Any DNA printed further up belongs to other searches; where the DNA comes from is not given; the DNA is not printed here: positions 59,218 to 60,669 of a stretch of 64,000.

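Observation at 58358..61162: Four-gene operon: two small 3-TM membrane proteins plus tandem radical SAM/SPASM enzymes, the first with a (WDDR)4 tail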

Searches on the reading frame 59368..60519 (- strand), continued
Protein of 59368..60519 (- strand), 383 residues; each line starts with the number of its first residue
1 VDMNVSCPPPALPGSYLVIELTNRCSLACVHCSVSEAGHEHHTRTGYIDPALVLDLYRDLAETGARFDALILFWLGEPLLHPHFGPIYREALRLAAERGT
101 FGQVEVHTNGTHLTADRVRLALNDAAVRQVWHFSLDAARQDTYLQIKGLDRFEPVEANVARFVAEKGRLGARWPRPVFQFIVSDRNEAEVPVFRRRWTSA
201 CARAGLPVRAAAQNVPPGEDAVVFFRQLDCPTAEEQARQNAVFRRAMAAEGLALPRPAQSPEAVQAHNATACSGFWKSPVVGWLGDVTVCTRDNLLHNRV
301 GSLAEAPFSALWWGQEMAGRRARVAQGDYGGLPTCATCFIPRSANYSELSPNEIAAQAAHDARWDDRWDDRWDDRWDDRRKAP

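Call 53: search_protein_families(library=pfam, proteins=[L029:1296-3506:-, L029:3544-4893:-, L029:5070-6578:+, L029:6613-7290:+, L029:12330-14042:+, L029:14198-15409:+, L029:15417-17147:+, L029:17178-18665:+, L029:19500-20597:+, L024:6692-8341:+], max_evalue=0.001)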
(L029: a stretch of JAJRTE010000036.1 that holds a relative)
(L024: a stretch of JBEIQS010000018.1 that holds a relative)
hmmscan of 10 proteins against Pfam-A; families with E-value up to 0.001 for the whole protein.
L029:1296-3506:- (736 aa): 2 families
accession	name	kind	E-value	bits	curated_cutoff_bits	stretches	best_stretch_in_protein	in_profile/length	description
PF04055.27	Radical_SAM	-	1e-10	42.5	29.5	1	352-512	3-165/166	Radical SAM superfamily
PF02310.24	B12-binding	-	1.1e-05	25.6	32.1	1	198-271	45-116/121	B12 binding domain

L029:3544-4893:- (449 aa): 3 families
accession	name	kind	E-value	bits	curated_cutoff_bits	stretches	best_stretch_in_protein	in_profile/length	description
PF01769.21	MgtE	-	8.5e-33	113.7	27.6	1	318-441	1-125/125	Divalent cation transporter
PF00571.33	CBS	-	1.5e-20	73.7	24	2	199-253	2-56/57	CBS domain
PF03448.22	MgtE_N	-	1.6e-18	67.5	25.9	1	30-130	1-100/102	MgtE intracellular N domain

L029:5070-6578:+ (502 aa): 2 families
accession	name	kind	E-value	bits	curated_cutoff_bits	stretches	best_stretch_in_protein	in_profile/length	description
PF07690.21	MFS_1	-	3.8e-18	65.9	33.4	2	18-271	3-257/347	Major Facilitator Superfamily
PF13000.13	Acatn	-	0.00013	21.1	23.7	0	106-137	122-153/546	Acetyl-coenzyme A transporter 1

L029:6613-7290:+ (225 aa): 1 family
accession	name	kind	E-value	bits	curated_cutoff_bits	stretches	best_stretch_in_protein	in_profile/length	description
PF21948.1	LplA-B_cat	-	2.1e-26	93.6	27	1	11-184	7-178/200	Lipoyl protein ligase A/B catalytic domain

L029:12330-14042:+ (570 aa): 6 families
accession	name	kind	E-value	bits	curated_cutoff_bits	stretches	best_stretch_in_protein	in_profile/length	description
PF00437.27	T2SSE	-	4.8e-147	489.9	24.9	1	181-565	3-370/370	Type II/IV secretion system protein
PF05157.20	MshEN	-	4.2e-24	84.8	23.1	1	63-146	1-85/90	MshEN domain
PF20720.3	nSTAND3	-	0.00033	20.8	27.2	0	307-349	4-45/155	Novel STAND NTPase 3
PF13555.12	AAA_29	-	0.00047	20.3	27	0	318-338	19-39/61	P-loop containing region of AAA domain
PF25199.1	nSTAND_NTPase5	-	0.00055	20.2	34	1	318-348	38-69/145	Novel STAND NTPase 5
PF13191.12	AAA_16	-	0.00099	20.1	32.6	0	310-351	12-53/167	AAA ATPase domain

L029:14198-15409:+ (403 aa): 1 family
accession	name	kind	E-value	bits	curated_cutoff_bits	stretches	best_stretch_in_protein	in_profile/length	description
PF00482.28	T2SSF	-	4.8e-66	220.8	25.2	2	272-394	1-125/125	Type II secretion system (T2SS), protein F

L029:15417-17147:+ (576 aa): 6 families
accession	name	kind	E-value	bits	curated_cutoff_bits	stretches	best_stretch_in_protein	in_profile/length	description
PF02518.31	HATPase_c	-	1.5e-26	93.4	26.4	1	454-565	1-109/111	Histidine kinase-, DNA gyrase B-, and HSP90-like ATPase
PF00512.31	HisKA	-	9.4e-14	51.7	26.9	1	348-408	3-62/66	His Kinase A (phospho-acceptor) domain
PF25323.1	6TM_PilS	-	9.9e-14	51.9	27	1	32-206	15-187/189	PilS-like transmembrane domain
PF00989.32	PAS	-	5e-08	33.4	22.6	1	221-327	2-112/113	PAS fold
PF13188.13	PAS_8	-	1e-06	28.8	21.8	1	221-271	2-50/65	PAS domain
PF08448.16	PAS_4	-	2.7e-06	28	23.1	1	226-330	1-107/110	PAS fold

L029:17178-18665:+ (495 aa): 8 families
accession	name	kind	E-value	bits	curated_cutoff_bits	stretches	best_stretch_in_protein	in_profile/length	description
PF00158.32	Sigma54_activat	-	1.3e-71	240.1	20.2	1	173-340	1-168/168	Sigma-54 interaction domain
PF00072.30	Response_reg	-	1.2e-31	109.5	30.2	1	35-143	1-109/111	Response regulator receiver domain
PF25601.1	AAA_lid_14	-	1.5e-26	92.5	27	1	345-425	1-81/87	AAA+ ATPase lid domain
PF14532.12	Sigma54_activ_2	-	1.4e-23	84.1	25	1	174-344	1-138/138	Sigma-54 interaction domain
PF02954.25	HTH_8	-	1.8e-12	47.2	22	1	444-483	2-41/42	Bacterial regulatory protein, Fis family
PF07728.20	AAA_5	-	9.1e-09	35.9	22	1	196-315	1-123/139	AAA domain (dynein-related subfamily)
PF00004.35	AAA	-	2.4e-05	25.2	21.2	1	197-331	1-128/131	ATPase family associated with various cellular activities (AAA)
PF07726.17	AAA_3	-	0.00054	20.3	27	0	197-314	2-111/131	ATPase family associated with various cellular activities (AAA)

L029:19500-20597:+ (365 aa): 0 families

L024:6692-8341:+ (549 aa): 3 families
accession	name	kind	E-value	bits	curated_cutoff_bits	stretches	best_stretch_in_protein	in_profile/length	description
PF09822.16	ABC_transp_aux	-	6e-24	85.2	34.7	1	214-484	3-273/288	ABC-type uncharacterized transport system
PF23357.1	DUF7088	-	2.5e-12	47.3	27.8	1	103-191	1-98/105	Domain of unknown function (DUF7088)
PF14258.12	DUF4350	-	5e-07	30.6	30.4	1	228-490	2-180/181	Domain of unknown function (DUF4350)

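Call 70: search_protein_families(library=padloc, proteins=[window:59368-60519:-], max_evalue=0.01)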
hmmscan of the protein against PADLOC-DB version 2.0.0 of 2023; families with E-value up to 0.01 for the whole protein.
window:59368-60519:- (383 aa): 2 families
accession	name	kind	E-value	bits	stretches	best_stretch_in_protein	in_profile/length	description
PDLC02903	pVip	-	6.7e-06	23.8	1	20-147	5-112/257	Viperins not associated with kinases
PDLC02904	pVip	-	0.001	16.7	1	21-150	9-122/262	Viperins associated with kinases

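Call 73: search_solved_structures(query=A1, max_evalue=0.001, show_alignments=1)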
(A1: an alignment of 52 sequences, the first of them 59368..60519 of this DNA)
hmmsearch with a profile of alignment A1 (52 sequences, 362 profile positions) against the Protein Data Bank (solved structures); distinct sequences matched with E-value up to 0.001: 2.
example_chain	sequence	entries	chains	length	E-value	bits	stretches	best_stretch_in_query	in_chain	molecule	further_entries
4m7s_A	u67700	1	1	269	1.4e-09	40.8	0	267-333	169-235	BtrN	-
4m7t_A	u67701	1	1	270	3.9e-09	39.3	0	267-333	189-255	BtrN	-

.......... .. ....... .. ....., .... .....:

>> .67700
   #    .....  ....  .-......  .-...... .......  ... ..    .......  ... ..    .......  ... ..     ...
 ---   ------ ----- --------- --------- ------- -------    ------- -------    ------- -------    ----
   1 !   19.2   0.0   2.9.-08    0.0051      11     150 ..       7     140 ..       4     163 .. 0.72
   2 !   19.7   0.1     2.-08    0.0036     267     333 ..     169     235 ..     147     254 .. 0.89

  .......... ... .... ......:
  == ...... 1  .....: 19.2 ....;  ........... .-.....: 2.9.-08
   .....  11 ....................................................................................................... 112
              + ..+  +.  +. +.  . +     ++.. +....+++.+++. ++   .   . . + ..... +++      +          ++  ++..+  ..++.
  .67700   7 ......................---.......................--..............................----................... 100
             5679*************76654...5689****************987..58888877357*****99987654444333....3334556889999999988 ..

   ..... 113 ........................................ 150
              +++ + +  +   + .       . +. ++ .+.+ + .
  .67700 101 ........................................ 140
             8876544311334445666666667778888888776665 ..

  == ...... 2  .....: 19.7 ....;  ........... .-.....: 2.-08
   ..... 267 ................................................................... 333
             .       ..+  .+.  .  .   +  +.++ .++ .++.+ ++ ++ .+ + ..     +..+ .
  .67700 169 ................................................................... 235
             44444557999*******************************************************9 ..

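Call 79: find_related_loci(query=A1, collection=metagenome_contigs, flank=9000)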
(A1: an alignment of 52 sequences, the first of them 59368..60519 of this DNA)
Query A1 (383 aa) in metagenome_contigs; peptide patterns used: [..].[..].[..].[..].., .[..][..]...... (x = any residue, [..] = any of these).
120 stretches matched a pattern; 99 encode a relative of the query (tblastn E <= 1e-3); the best 80 are kept; 80 distinct loci.
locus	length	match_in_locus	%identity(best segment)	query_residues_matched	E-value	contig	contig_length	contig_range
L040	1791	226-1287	73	9-362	0e+0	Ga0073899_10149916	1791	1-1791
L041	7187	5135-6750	69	5-353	2e-163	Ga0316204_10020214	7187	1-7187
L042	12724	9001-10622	68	5-353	2e-162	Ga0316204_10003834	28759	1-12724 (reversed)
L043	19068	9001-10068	69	9-363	1e-160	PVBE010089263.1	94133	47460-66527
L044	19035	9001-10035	68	9-356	6e-160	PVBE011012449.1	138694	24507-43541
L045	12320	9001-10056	66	8-359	2e-158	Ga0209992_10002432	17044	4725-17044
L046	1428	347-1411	66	8-362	1e-171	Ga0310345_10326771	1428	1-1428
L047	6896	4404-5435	67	10-356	6e-157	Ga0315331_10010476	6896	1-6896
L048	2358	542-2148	67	8-358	2e-166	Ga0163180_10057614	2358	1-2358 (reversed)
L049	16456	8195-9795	65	8-359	2e-153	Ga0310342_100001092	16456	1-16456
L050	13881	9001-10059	66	9-361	4e-153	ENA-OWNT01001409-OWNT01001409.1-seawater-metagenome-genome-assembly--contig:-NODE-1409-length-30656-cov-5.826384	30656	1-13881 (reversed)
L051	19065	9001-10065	65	9-362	3e-153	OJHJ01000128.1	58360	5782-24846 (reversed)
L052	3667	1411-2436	65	8-349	3e-158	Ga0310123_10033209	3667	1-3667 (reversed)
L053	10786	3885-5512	64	8-362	1e-152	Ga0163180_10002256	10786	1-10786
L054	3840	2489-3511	69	9-349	2e-156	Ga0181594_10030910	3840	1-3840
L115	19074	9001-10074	46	3-354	4e-90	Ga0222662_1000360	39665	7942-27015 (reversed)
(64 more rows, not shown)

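Call 82: search_protein_families(library=ncbifam, proteins=[L002:1178-2326:-, L002:78-1181:-, L012:2155-3249:-, L002:5013-5861:-, L002:5858-6625:-, L002:6622-7590:-, L029:7014-10004:+, L015:1-1620:+, L029:6613-7290:+], max_evalue=0.00001)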
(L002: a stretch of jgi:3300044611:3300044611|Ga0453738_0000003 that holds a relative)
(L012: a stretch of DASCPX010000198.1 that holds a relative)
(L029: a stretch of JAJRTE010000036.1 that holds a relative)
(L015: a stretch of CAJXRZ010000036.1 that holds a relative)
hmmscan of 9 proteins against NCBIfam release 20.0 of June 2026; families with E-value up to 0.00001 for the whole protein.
L002:1178-2326:- (382 aa): 15 families
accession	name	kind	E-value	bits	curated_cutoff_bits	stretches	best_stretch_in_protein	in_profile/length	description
TIGR00433.2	bioB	equivalog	2.7e-107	358.5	225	1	40-342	4-306/307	biotin synthase BioB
NF006308.0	PRK08508.1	equivalog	2.2e-68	230.5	377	1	75-344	6-274/279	biotin synthase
TIGR03910.1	pyrrolys_PylB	equivalog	2.8e-17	62.6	348.2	1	37-294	18-273/347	methylornithine synthase PylB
TIGR03957.1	rSAM_HmdB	equivalog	4.2e-14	52.5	320.9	1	49-289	13-252/317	5,10-methenyltetrahydromethanopterin hydrogenase cofactor biosynthesis protein HmdB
NF006687.0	PRK09234.1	equivalog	4.1e-10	38.5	1018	0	147-291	157-312/849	bifunctional FO biosynthesis protein CofGH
TIGR03551.1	F420_cofH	equivalog_domain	4.1e-09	35.7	374.1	1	41-287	3-268/345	5-amino-6-(D-ribitylamino)uracil--L-tyrosine 4-hydroxyphenyl transferase CofH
NF009544.0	PRK12928.1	subfamily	3.5e-08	33.1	210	1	170-254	158-244/300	lipoyl synthase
NF004019.1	PRK05481.1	subfamily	3.5e-08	33.1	203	1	171-254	139-224/286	lipoyl synthase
NF004911.0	PRK06267.1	equivalog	3.7e-08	32.9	305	1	88-317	41-262/351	hypothetical protein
NF053743.1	LipS2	equivalog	6.4e-08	32.4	270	1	83-268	30-213/292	LipS2 family lipoyl synthase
NF005609.0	PRK07360.1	equivalog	8.9e-08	31.3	426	1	38-255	20-257/374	7,8-didemethyl-8-hydroxy-5-deazariboflavin synthase subunit CofH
TIGR03550.1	F420_cofG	equivalog_domain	3.3e-07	29.8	213.35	1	149-290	88-238/322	7,8-didemethyl-8-hydroxy-5-deazariboflavin synthase CofG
NF045502.1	variant_rSAM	domain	9.9e-07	28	125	1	84-269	143-337/357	radical SAM protein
TIGR03700.1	mena_SCO4494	equivalog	4.8e-06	25.7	434.55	0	42-287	14-275/351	aminofutalosine synthase MqnE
NF053790.1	LplA_LipA_fuse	exception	5.2e-06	25.3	800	1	174-254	474-554/606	bifunctional lipoate--protein ligase/lipoyl synthase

L002:78-1181:- (367 aa): 11 families
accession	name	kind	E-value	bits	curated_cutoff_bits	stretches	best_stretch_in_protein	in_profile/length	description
TIGR00858.1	bioF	equivalog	2.6e-90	302.8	426.45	1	21-358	2-365/365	8-amino-7-oxononanoate synthase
NF005394.0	PRK06939.1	equivalog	1.2e-72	244.8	460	1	5-360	6-390/397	glycine C-acetyltransferase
TIGR01825.1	gly_Cac_T_rel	subfamily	9.5e-64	215.4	535.4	1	25-359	18-377/385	BioF/Kbl family PLP-dependent acyltransferase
TIGR01822.1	2am3keto_CoA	equivalog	3.3e-63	213.9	493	1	13-360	10-386/393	glycine C-acetyltransferase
NF047599.1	SerpalmtaseBetaP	equivalog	2.6e-62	210.8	500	1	2-360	4-389/394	serine palmitoyltransferase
TIGR01821.1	5aminolev_synth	equivalog_domain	8.3e-58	196.2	338.55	1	40-360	45-393/402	5-aminolevulinate synthase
NF047600.1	SerpalmtaseCFB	equivalog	9.2e-50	169.4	640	1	11-361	14-389/395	serine palmitoyltransferase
NF047603.1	SerpalmtaseAlphaP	equivalog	3.4e-48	164.3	670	1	29-362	34-394/399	serine palmitoyltransferase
NF005526.0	PRK07179.1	equivalog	6.3e-27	94.2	428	1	44-360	58-395/407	alpha-hydroxyketone-type quorum-sensing autoinducer synthase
NF005697.0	PRK07505.1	subfamily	3.1e-21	75.5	342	1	158-361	186-399/405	hypothetical protein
NF004608.1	PRK05937.1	equivalog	1.6e-15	56.7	399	1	67-359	42-344/366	8-amino-7-oxononanoate synthase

L012:2155-3249:- (364 aa): 7 families
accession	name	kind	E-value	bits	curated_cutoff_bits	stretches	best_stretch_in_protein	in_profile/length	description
TIGR03588.1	PseC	equivalog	5.7e-38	130.8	423.5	1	51-363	16-376/380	UDP-4-amino-4,6-dideoxy-N-acetyl-beta-L-altrosamine transaminase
TIGR04427.1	PLP_DesI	equivalog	2.6e-30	105.8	650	1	63-361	50-377/390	dTDP-4-dehydro-6-deoxyglucose aminotransferase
TIGR04181.1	NHT_00031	hypoth_equivalog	1.1e-28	100.2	420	2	45-145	9-111/359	LegC family aminotransferase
NF008658.2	PRK11658.1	equivalog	4.3e-26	91.4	631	1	50-363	18-373/379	UDP-4-amino-4-deoxy-L-arabinose aminotransferase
NF008687.0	PRK11706.1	equivalog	1.5e-20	73.3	375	1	51-363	16-370/375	dTDP-4-amino-4,6-dideoxygalactose transaminase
TIGR02379.1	ECA_wecE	subfamily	1.8e-13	50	434.85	1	55-279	20-271/376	dTDP-4-amino-4,6-dideoxy-D-glucose transaminase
NF011936.0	PRK15407.1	equivalog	2.5e-06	26.5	423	0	63-234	63-255/440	lipopolysaccharide biosynthesis protein RfbH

L002:5013-5861:- (282 aa): 0 families

L002:5858-6625:- (255 aa): 0 families

L002:6622-7590:- (322 aa): 173 families (the best 25 are shown)
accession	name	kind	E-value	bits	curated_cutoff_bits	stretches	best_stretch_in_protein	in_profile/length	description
TIGR01188.1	drrA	subfamily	3.8e-60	203.7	312.45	1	33-304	8-298/302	daunorubicin resistance ABC transporter, ATP-binding protein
TIGR03522.1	GldA_ABC_ATP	equivalog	1.7e-50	172.2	402.6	1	38-248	22-232/301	gliding motility-associated ABC transporter ATP-binding subunit GldA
TIGR03740.1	galliderm_ABC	subfamily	9.3e-46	156.3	309.75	1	34-231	16-208/223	lantibiotic protection ABC transporter ATP-binding subunit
NF010060.0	PRK13537.1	equivalog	2.6e-44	151.4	521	1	34-305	31-306/314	nodulation factor ABC transporter ATP-binding protein NodI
NF033858.1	ABC2_perm_RbbA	equivalog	7.7e-44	149.8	1050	1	36-238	284-488/909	ribosome-associated ATPase/putative transporter RbbA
NF010059.0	PRK13536.1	equivalog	1e-42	146.1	549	1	26-305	53-334/342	nodulation factor ABC transporter ATP-binding protein NodI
TIGR01288.1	nodI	equivalog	3.5e-40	137.9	424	1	35-305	21-295/303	nodulation factor ABC transporter ATP-binding protein NodI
TIGR03864.1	PQQ_ABC_ATP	hypoth_equivalog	2.9e-33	115.3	302.25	1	33-237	16-222/236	ABC transporter, ATP-binding subunit, PQQ-dependent alcohol dehydrogenase system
TIGR04406.1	LPS_export_lptB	equivalog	1.7e-31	109.4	240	1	26-237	11-225/239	LPS export ABC transporter ATP-binding protein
TIGR01186.1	proV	subfamily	1.2e-29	103.6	326.6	1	33-253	8-237/363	betaine/proline/choline family ABC transporter ATP-binding protein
NF047565.1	PSM_export_PmtA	equivalog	3.9e-29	101.8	350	1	31-235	14-216/282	phenol-soluble modulin export ABC transporter ATP-binding protein PmtA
TIGR01257.1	rim_protein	equivalog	2.8e-28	97.4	4012.85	1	38-234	1959-2157/2272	rim ABC transporter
TIGR00968.1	3a0106s01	subfamily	8.4e-28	97.5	342.75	1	34-237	16-221/237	sulfate ABC transporter ATP-binding protein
NF040873.1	AztA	equivalog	9.4e-28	97.1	220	1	34-213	8-185/191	zinc ABC transporter ATP-binding protein AztA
NF040933.2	ABC_arch_GlcV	equivalog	2.4e-26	92.5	450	1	15-237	5-232/357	glucose ABC transporter ATP-binding protein GlcV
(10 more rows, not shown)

L029:7014-10004:+ (996 aa): 66 families (the best 25 are shown)
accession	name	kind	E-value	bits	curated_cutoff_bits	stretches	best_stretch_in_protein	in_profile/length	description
TIGR04347.1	pseudo_SAM_Halo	equivalog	3.5e-31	108.8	525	1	687-851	34-203/390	TIGR04347 family pseudo-SAM/SPASM protein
TIGR04545.1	rSAM_ahbD_hemeb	equivalog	1.4e-29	103.6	500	1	695-853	4-168/339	heme b synthase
TIGR04051.1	rSAM_NirJ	equivalog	3.3e-28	98.7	515.45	1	690-851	1-167/354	heme d1 biosynthesis radical SAM protein NirJ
TIGR04053.2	TIGR04053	equivalog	1.8e-26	93.3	395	1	692-853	9-179/366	TIGR04053 family radical SAM/SPASM domain-containing protein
TIGR03087.1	stp1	hypoth_equivalog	5.6e-26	91.6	316.65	1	371-594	160-385/397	TIGR03087 family PEP-CTERM/XrtA system glycosyltransferase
TIGR04546.1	rSAM_ahbC_deAc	equivalog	2.2e-25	89.3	650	1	690-847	38-200/390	12,18-didecarboxysiroheme deacetylase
NF045574.1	sacti_mat_StsB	exception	4.3e-25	88.5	625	1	695-843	100-252/466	StsB family radical SAM/SPASM domain sactipeptide maturase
TIGR04054.1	rSAM_NirJ1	equivalog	6.3e-24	84.3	650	1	687-847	32-197/387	putative heme d1 biosynthesis radical SAM protein NirJ1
TIGR03962.1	mycofact_rSAM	equivalog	3.6e-23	82.3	265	1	691-855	11-181/339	mycofactocin radical SAM maturase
TIGR02109.1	PQQ_syn_pqqE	equivalog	4.2e-23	81.9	381.35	1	692-962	8-290/358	pyrroloquinoline quinone biosynthesis protein PqqE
TIGR04251.1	SCM_rSAM_ScmF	equivalog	1.5e-22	80.5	400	1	696-853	9-175/353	SynChlorMet cassette radical SAM/SPASM protein ScmF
TIGR04055.1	rSAM_NirJ2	equivalog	2.2e-22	80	500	1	695-853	4-167/326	putative heme d1 biosynthesis radical SAM protein NirJ2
TIGR04317.1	W_rSAM_matur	equivalog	7.1e-22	78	380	1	693-863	6-186/349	tungsten cofactor oxidoreductase radical SAM maturase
TIGR04466.1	rSAM_BlsE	equivalog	1.3e-20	74.1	400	1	694-849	6-164/327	cytosylglucuronate decarboxylase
TIGR02668.1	moaA_archaeal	equivalog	3.5e-20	72.2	325.25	1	695-949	14-283/303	GTP 3',8-cyclase MoaA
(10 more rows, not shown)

L015:1-1620:+ (539 aa): 0 families

L029:6613-7290:+ (225 aa): 4 families
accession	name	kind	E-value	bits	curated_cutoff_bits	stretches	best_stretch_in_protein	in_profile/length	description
TIGR00545.2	lipoyltrans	equivalog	7.1e-17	61.4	280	1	35-166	38-166/328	lipoate--protein ligase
NF053751.1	LplAB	exception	4.9e-11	42.2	550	1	11-138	115-245/348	lipoate-protein ligase LplAB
NF053790.1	LplA_LipA_fuse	exception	1.9e-10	40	800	1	37-159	43-161/606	bifunctional lipoate--protein ligase/lipoyl synthase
NF053750.1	LplA_large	exception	5.6e-06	25.9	480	1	26-160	31-168/248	lipoate-protein ligase large subunit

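Call 90: find_encoding_contigs(protein=P0001, flank=10000, max_places=1)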
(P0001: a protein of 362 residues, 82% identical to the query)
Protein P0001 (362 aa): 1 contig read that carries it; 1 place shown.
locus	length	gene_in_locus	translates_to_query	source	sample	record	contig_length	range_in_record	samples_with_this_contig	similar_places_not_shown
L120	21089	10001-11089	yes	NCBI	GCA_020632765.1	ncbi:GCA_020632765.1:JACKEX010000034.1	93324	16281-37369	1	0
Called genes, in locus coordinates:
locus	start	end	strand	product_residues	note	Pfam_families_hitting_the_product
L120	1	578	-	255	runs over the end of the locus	PF12679:ABC2_membrane_2, PF12698:ABC2_membrane_3 (weak)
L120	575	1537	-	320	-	PF00005:ABC_tran, PF13304:AAA_21 (faint)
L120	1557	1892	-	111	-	PF13186:SPASM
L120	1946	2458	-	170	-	-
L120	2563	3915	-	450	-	-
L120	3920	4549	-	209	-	-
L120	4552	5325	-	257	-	PF04055:Radical_SAM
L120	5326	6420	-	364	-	PF04055:Radical_SAM, PF13186:SPASM (weak)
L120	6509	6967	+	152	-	-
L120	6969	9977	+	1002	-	PF00989:PAS (faint), PF13188:PAS_8 (weak), PF08448:PAS_4, PF00512:HisKA, PF02518:HATPase_c, PF00072:Response_reg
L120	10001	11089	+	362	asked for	PF04055:Radical_SAM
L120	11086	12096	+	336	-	PF04055:Radical_SAM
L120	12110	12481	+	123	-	-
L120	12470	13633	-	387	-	-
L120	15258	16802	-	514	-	-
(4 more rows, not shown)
